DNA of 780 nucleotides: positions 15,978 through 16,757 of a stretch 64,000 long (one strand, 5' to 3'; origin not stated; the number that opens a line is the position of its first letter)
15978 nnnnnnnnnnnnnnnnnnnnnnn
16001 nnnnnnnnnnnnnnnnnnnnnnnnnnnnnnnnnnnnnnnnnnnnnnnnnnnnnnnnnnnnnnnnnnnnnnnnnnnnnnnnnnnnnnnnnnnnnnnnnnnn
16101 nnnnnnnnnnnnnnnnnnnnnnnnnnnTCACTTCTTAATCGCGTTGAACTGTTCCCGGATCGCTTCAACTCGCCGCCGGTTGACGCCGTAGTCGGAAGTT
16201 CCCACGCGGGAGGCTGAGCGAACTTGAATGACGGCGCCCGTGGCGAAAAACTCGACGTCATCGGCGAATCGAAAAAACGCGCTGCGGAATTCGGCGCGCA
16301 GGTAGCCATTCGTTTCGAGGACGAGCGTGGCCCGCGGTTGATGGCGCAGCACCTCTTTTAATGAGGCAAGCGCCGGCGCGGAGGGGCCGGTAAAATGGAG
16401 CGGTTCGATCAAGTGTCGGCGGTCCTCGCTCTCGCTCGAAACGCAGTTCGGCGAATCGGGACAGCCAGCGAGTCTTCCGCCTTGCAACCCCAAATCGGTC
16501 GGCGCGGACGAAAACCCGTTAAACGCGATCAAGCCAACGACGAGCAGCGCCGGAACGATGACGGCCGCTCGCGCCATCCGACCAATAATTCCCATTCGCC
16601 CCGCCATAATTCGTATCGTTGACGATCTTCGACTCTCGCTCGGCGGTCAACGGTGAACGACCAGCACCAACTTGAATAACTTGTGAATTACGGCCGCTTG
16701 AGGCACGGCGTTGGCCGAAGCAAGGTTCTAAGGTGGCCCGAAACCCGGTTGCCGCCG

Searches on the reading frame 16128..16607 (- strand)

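Call 60: search_protein_families(library=pfam, proteins=[window:16128-16607:-], max_evalue=0.0001)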
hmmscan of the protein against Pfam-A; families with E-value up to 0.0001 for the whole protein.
window:16128-16607:- (159 aa): 1 family
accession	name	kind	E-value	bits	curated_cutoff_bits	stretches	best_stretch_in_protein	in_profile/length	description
PF07386.16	DUF1499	-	3e-35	121.5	22.6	1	46-154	2-114/114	Protein of unknown function (DUF1499)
